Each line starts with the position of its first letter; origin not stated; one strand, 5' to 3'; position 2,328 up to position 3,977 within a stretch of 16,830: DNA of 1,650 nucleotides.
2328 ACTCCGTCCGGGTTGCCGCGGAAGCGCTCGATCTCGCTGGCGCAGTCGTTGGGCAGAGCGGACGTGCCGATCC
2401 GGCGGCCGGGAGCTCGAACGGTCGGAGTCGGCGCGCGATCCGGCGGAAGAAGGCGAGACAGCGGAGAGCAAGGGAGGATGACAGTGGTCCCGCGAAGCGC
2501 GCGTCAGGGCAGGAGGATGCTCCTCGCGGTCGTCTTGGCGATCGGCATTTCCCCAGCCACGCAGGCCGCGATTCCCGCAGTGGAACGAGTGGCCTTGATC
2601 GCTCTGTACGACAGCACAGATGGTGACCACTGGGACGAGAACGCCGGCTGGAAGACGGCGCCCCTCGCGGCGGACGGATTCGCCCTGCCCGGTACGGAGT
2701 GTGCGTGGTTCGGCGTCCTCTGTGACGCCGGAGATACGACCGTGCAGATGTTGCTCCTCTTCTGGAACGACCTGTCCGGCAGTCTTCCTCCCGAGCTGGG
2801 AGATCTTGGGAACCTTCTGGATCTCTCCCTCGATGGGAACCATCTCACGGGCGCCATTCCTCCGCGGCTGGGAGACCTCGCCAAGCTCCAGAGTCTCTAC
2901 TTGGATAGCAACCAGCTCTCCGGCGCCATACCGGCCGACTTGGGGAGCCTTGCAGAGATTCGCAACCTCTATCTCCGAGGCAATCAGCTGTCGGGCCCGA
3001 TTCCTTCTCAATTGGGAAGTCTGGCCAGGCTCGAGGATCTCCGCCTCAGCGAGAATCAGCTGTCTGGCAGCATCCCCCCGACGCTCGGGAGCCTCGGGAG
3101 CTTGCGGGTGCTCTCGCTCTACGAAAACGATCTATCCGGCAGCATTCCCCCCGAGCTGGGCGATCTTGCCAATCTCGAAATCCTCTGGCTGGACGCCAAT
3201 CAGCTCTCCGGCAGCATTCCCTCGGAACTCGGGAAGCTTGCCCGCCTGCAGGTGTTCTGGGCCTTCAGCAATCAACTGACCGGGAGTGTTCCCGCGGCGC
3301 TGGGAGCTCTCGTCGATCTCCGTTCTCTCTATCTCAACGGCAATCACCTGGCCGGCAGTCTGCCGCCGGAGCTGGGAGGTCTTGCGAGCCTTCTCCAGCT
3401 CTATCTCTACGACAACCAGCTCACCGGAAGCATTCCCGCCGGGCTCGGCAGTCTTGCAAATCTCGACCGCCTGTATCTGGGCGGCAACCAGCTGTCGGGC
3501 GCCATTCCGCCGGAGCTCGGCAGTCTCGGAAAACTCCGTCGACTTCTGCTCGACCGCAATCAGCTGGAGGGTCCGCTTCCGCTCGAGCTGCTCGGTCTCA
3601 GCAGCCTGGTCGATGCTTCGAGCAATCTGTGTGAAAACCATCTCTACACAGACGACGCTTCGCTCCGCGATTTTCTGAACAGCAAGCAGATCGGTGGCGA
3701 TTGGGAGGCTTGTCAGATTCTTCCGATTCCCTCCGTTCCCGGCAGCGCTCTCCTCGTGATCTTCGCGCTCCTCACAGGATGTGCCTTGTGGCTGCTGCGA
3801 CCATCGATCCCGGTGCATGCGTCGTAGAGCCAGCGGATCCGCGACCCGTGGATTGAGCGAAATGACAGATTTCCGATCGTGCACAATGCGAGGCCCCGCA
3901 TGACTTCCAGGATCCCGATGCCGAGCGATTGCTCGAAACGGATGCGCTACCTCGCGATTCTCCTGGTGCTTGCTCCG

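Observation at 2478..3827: Bacterial protein with a complete plant-type LRR receptor-like-protein architecture (LRRNT_2 cap, 12 plant-specific LRRs, Cys cap, TM, short tail)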

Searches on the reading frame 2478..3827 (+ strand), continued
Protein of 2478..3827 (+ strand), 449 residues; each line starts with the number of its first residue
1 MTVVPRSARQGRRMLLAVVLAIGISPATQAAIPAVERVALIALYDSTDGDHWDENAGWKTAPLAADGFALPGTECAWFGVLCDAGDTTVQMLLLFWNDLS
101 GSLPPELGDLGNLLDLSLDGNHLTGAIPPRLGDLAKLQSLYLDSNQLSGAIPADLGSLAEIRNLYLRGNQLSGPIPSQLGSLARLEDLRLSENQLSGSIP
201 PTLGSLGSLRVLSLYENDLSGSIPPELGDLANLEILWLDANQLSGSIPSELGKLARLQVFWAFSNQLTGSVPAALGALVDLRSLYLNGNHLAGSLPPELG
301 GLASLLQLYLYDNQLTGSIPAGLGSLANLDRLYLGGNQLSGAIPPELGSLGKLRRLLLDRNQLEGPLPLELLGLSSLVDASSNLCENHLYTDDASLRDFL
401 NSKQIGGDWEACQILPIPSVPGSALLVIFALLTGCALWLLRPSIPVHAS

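Call 63: find_encoding_contigs(protein=P0098, flank=10000, max_places=4)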
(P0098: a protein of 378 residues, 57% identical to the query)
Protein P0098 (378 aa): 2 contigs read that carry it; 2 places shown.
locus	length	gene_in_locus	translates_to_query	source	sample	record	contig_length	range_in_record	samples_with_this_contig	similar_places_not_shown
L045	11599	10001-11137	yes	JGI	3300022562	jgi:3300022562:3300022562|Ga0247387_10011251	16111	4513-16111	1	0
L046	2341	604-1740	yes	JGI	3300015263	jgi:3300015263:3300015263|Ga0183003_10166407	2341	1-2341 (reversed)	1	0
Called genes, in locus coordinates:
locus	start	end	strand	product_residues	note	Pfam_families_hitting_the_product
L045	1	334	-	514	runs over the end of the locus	-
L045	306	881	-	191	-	PF05643:GNA1162-like (faint)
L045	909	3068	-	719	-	-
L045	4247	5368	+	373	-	PF06739:SBBP (faint)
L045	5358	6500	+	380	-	PF09699:Paired_CXXCH_1 (faint), PF14522:Cytochrome_C7 (faint)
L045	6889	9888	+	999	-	PF01564:Spermine_synth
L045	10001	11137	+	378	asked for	PF00560:LRR_1 (faint), PF12799:LRR_4 (faint), PF23598:LRR_14, PF13855:LRR_8 (weak)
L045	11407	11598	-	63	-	?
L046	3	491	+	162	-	?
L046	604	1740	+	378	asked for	PF00560:LRR_1 (faint), PF12799:LRR_4 (faint), PF23598:LRR_14, PF13855:LRR_8 (weak)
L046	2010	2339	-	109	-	?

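Call 74: search_protein_families(library=pfam, proteins=[L045:6889-9885:+], max_evalue=0.01)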
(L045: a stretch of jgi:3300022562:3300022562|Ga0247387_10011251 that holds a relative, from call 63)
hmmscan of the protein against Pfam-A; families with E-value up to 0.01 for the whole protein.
L045:6889-9885:+ (999 aa): 1 family
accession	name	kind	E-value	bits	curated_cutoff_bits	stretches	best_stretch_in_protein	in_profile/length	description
PF01564.23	Spermine_synth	-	7.6e-20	71.7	22.9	1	550-702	6-157/186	Spermine/spermidine synthase domain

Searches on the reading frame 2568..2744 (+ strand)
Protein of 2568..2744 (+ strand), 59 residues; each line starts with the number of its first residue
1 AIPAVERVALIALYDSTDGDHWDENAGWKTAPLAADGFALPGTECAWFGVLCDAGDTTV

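Call 50: search_protein_representatives(protein=window:2568-2744:+)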
Query: 59 residues. Proteins with E-value up to 0.001 (for the whole library): 2459; up to 1e-10: 604; up to 1e-30: 31. The best 150 are listed.
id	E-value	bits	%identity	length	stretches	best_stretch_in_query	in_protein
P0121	1.1e-61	217.7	65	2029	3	4-59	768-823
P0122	1.6e-54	195.1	64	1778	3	2-57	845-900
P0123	9.1e-54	192.8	46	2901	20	4-30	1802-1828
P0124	2.4e-52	188.3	64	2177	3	1-59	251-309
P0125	2.0e-51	185.4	60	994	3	2-53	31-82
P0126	7.2e-51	183.7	61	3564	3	1-58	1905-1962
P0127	1.7e-41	154.1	49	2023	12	5-31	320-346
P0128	1.8e-41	154.0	68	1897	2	2-59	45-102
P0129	1.5e-40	151.1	59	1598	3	6-56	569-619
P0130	3.9e-39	146.6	55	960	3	1-52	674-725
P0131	7.2e-39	145.8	51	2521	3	1-54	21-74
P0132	1.0e-36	139.0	39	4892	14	7-34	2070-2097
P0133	1.2e-36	138.8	46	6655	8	4-50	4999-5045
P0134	6.9e-36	136.4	63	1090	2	2-59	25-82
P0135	1.3e-35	135.5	65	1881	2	1-53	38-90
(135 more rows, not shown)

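Call 54: search_solved_structures(query=A2, max_evalue=1, show_alignments=3)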
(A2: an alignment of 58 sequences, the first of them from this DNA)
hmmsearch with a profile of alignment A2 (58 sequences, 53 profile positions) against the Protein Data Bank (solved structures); distinct sequences matched with E-value up to 1: 31.
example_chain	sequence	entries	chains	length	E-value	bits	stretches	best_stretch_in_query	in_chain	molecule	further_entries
5gr8_A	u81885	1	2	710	0.00078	22.2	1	26-52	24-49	Leucine-rich repeat receptor-like protein kinase PEPR1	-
8yaa_C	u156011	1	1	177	0.0093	18.8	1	28-52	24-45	BRASSINOSTEROID INSENSITIVE 1-associated receptor kinase 1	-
4m7e_D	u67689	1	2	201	0.011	18.5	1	28-52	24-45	BRASSINOSTEROID INSENSITIVE 1-associated receptor kinase 1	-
4mn8_B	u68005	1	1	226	0.013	18.4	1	28-52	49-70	BRASSINOSTEROID INSENSITIVE 1-associated receptor kinase 1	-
9wum_C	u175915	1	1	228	0.013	18.3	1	28-52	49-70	BRASSINOSTEROID INSENSITIVE 1-associated receptor kinase 1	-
8wec_B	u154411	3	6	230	0.013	18.3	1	28-52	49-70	BRASSINOSTEROID INSENSITIVE 1-associated receptor kinase 1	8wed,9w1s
28wb_A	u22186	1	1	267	0.014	18.2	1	26-52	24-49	Protein STRUBBELIG-RECEPTOR FAMILY 6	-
9s80_A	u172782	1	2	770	0.039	16.8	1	27-51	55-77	Receptor-like protein kinase BRI1-like 3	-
9s90_A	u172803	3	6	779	0.04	16.8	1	27-51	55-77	Receptor-like protein kinase BRI1-like 3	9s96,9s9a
7brc_A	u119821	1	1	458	0.053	16.4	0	27-52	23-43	Receptor-like kinase TMK3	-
5ixo_A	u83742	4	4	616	0.069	16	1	28-53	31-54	Receptor-like protein kinase 5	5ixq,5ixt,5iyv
5iyx_A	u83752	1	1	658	0.069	16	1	28-53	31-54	Receptor-like protein kinase 5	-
9uob_B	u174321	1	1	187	0.098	15.5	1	37-52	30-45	Somatic embryogenesis receptor kinase 1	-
5gqr_K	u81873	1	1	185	0.11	15.4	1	37-52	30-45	Somatic embryogenesis receptor kinase 2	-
5iyx_C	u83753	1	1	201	0.12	15.3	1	37-52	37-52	Somatic embryogenesis receptor kinase 1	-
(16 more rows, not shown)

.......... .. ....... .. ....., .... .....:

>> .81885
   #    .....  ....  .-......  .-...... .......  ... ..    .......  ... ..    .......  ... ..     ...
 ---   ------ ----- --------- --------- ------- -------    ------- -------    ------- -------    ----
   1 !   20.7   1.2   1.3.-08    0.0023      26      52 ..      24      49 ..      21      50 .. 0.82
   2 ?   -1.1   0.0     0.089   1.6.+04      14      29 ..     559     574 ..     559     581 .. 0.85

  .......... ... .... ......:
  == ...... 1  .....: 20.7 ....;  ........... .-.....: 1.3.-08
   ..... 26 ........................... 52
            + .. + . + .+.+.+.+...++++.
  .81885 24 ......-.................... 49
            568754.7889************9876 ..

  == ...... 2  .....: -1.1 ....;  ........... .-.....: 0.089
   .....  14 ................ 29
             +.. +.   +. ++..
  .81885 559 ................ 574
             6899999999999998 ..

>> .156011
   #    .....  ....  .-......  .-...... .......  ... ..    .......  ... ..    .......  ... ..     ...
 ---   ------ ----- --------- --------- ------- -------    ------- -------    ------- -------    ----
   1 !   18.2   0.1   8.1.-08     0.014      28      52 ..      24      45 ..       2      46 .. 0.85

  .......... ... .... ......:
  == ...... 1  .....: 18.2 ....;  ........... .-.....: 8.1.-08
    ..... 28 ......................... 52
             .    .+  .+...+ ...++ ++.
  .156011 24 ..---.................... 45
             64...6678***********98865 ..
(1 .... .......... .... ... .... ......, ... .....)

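Call 55: search_protein_families(library=pfam, alignment_id=A2, max_evalue=1)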
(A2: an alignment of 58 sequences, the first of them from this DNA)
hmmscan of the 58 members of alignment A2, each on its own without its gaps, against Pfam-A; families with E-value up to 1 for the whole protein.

A. member 1, seq(59 aa): 1 family
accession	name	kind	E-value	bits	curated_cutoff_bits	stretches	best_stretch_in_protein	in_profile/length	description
PF08263.17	LRRNT_2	-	0.11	13.2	20.7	0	40-53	28-41/41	Leucine rich repeat N-terminal domain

B. families by the number of members that match (of 58 scanned): 10 families
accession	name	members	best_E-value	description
PF08263.17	LRRNT_2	51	5e-07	Leucine rich repeat N-terminal domain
PF23302.1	HTH_DNAJC9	2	0.15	DNAJC9 HTH domain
PF12115.13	Salp15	1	0.026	Salivary protein of 15kDa inhibits CD4+ T cell activation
PF03474.20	DMA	1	0.03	DMRTA motif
PF17556.7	MIT_LIKE_ACTX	1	0.043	MIT-like atracotoxin family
PF16756.11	PALB2_WD40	1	0.067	Partner and localizer of BRCA2 WD40 domain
PF22810.2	LPMO_AA14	1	0.069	Lytic polysaccharide monooxygenase AA14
PF15533.11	Ntox33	1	0.069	Bacterial toxin 33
PF18805.7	LRR_10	1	0.1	Leucine-rich repeat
PF05134.19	T2SSL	1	0.34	Type II secretion system (T2SS), protein L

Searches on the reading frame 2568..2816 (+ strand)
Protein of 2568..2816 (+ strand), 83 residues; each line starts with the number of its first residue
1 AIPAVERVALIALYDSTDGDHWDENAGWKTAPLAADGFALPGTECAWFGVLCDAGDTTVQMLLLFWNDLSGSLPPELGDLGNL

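Call 8: search_protein_families(library=pfam, proteins=[window:2568-2816:+], max_evalue=10)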
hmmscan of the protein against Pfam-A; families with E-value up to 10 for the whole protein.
seq(83 aa): 1 family
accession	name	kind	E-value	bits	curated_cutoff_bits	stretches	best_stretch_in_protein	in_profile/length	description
PF08263.17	LRRNT_2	-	0.66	10.7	20.7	1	43-53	31-41/41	Leucine rich repeat N-terminal domain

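Call 21: search_protein_families(library=ncbifam, proteins=[window:2568-2816:+], max_evalue=10)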
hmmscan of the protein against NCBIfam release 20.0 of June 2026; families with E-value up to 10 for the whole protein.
seq(83 aa): 0 families

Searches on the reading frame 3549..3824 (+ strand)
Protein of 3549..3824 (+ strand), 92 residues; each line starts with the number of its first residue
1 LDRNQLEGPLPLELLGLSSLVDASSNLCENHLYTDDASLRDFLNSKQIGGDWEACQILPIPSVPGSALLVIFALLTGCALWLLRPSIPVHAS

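Call 8: search_protein_families(library=pfam, proteins=[window:3549-3824:+], max_evalue=10)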
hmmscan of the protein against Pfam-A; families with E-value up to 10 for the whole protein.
seq(92 aa): 0 families

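Call 21: search_protein_families(library=ncbifam, proteins=[window:3600-3824:+], max_evalue=10)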
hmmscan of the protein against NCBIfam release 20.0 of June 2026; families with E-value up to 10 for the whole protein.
seq(75 aa): 0 families

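Call 67: find_related_loci(query=A4, collection=metagenome_contigs, flank=10000)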
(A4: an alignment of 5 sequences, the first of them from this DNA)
Query A4 (92 aa) in metagenome_contigs; peptide patterns used: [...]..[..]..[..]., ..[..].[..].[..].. (x = any residue, [..] = any of these).
188 stretches matched a pattern; 46 encode a relative of the query (tblastn E <= 1e-3); 46 distinct loci.
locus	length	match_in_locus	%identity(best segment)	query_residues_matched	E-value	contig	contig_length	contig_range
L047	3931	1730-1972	53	1-81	6e-28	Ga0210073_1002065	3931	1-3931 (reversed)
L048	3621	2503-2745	53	1-81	6e-28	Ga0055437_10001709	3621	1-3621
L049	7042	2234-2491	51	1-86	3e-27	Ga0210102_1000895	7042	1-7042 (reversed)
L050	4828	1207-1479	51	1-91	7e-27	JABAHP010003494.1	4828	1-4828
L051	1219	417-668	56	1-84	2e-26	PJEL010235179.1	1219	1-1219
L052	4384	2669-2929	52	1-87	5e-26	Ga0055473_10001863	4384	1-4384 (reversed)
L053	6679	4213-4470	50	1-86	9e-26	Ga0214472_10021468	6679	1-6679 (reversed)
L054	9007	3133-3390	50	1-86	9e-26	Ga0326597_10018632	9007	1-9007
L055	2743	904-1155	52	1-83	2e-25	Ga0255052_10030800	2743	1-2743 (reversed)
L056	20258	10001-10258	47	1-86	4e-24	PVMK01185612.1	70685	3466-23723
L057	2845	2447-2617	67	1-57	5e-24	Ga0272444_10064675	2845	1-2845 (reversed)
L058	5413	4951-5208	51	1-86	2e-23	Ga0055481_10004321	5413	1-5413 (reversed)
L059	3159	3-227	53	14-88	3e-23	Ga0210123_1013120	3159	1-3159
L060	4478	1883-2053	61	1-57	6e-23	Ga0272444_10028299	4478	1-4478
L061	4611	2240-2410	61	1-57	3e-22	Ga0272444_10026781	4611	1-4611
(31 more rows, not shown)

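Call 74: search_protein_families(library=pfam, proteins=[L056:7464-8387:-, L056:10391-12100:+, L056:12512-14470:+, L056:14455-15681:+, L056:2739-4148:-, L056:364-2541:-, L056:4370-5587:-, L056:5580-6797:-, L056:15632-17176:+], max_evalue=0.01)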
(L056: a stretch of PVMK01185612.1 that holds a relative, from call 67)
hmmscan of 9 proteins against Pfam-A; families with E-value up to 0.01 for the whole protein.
L056:7464-8387:- (308 aa): 0 families

L056:10391-12100:+ (570 aa): 8 families
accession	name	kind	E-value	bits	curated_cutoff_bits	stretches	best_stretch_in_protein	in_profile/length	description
PF01078.27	Mg_chelatase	-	6.4e-86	287.5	20.3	1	231-434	1-203/207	Magnesium chelatase, subunit ChlI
PF13541.12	ChlI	-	7.6e-41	139.3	27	1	61-183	1-121/121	Subunit ChlI of Mg-chelatase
PF13335.12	Mg_chelatase_C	-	1.1e-24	87.3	26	1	446-540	3-94/94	Magnesium chelatase, subunit ChlI C-terminal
PF00493.29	MCM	-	2e-08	34.1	23.3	1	331-428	115-202/224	MCM P-loop domain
PF07728.20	AAA_5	-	5.2e-07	30.2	22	1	255-391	2-125/139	AAA domain (dynein-related subfamily)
PF05362.19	Lon_C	-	4.1e-05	23.7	21.1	1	48-208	39-202/205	Lon protease (S16) C-terminal proteolytic domain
PF00158.32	Sigma54_activat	-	7.9e-05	22.8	20.2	0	324-387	80-141/168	Sigma-54 interaction domain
PF13401.12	AAA_22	-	0.0051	17.6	27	0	254-357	7-104/130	AAA domain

L056:12512-14470:+ (653 aa): 3 families
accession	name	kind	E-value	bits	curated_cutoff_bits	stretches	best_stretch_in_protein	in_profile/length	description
PF09239.17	Topo-VIb_trans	-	6.7e-59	198.7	24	1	447-610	1-159/159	Topoisomerase VI B subunit, transducer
PF02518.31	HATPase_c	-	1e-08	36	26.4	1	168-272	4-99/111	Histidine kinase-, DNA gyrase B-, and HSP90-like ATPase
PF13589.12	HATPase_c_3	-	1.8e-08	34.9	25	1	173-281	6-105/137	Histidine kinase-, DNA gyrase B-, and HSP90-like ATPase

L056:14455-15681:+ (409 aa): 3 families
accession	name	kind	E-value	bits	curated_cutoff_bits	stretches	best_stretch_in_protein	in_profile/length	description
PF21180.3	TOP6A-Spo11_Toprim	-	1e-60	205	24.1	1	232-401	1-170/170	Topoisomerase 6 subunit A/Spo11, Toprim domain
PF20768.2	Topo_VI_alpha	-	3.9e-16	59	23.6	1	181-229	2-49/50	All-beta domain in DNA topoisomerase VI alpha subunit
PF04406.19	TP6A_N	-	4.6e-15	55.6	26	1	109-168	1-56/62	Type IIB DNA topoisomerase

L056:2739-4148:- (470 aa): 6 families
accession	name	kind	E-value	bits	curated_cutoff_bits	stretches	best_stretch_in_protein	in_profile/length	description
PF21783.3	YNCE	-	7e-10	39.2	27.1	1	179-278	43-140/339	YNCE-like beta-propeller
PF25174.1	Beta-prop_THOC3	-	3.4e-06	26.7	305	1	179-303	144-266/272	THOC3 beta-propeller domain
PF25168.1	Beta-prop_WDR36-Utp21_2nd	-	1.8e-05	24.7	84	1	187-333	180-321/335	WDR36/Utp21 second beta-propeller domain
PF10282.15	Lactonase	-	0.00019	21.2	21.7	0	212-280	250-321/344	Lactonase, 7-bladed beta-propeller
PF02239.22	Cytochrom_D1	-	0.0034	16.4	25.5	0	188-288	17-115/368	Cytochrome D1 heme domain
PF25172.1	Beta-prop_WDR3_2nd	-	0.0042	16.8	140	0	183-269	17-100/293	WDR3 second beta-propeller domain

L056:364-2541:- (726 aa): 0 families

L056:4370-5587:- (406 aa): 3 families
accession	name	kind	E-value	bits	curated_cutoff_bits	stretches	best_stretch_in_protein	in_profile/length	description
PF09699.15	Paired_CXXCH_1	-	5.4e-09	36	20.6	0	179-190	8-19/41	Doubled CXXCH motif (Paired_CXXCH_1)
PF14522.11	Cytochrome_C7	-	0.0002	21.5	24.8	0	59-105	10-53/67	Cytochrome c7 and related cytochrome c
PF14537.11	Cytochrom_c3_2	-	0.0046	17.8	25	0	332-346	55-69/79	Cytochrome c3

L056:5580-6797:- (406 aa): 5 families
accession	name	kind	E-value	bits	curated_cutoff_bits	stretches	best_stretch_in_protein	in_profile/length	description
PF06739.17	SBBP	-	6.5e-07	29.6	20.5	0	305-326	8-29/38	Beta-propeller repeat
PF08450.18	SGL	-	2.1e-05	24.7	26.3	1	211-337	80-211/246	SMP-30/Gluconolactonase/LRE-like region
PF17170.10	DUF5128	-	3.3e-05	23.7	22.9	0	274-325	54-106/321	6-bladed beta-propeller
PF01436.27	NHL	-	0.0002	21.7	20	0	266-281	5-20/28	NHL repeat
PF10282.15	Lactonase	-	0.0061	16.3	21.7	0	266-354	247-336/344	Lactonase, 7-bladed beta-propeller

L056:15632-17176:+ (515 aa): 3 families
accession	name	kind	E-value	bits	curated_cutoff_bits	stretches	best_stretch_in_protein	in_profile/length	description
PF00908.23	dTDP_sugar_isom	-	6.4e-67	224.9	27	1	336-505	1-168/168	dTDP-4-dehydrorhamnose 3,5-epimerase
PF00483.29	NTP_transferase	-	4.7e-38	131.6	21.2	1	41-183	1-147/245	Nucleotidyl transferase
PF12804.13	NTP_transf_3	-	2.1e-10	41.4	27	1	42-173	1-121/160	MobA-like NTP transferase domain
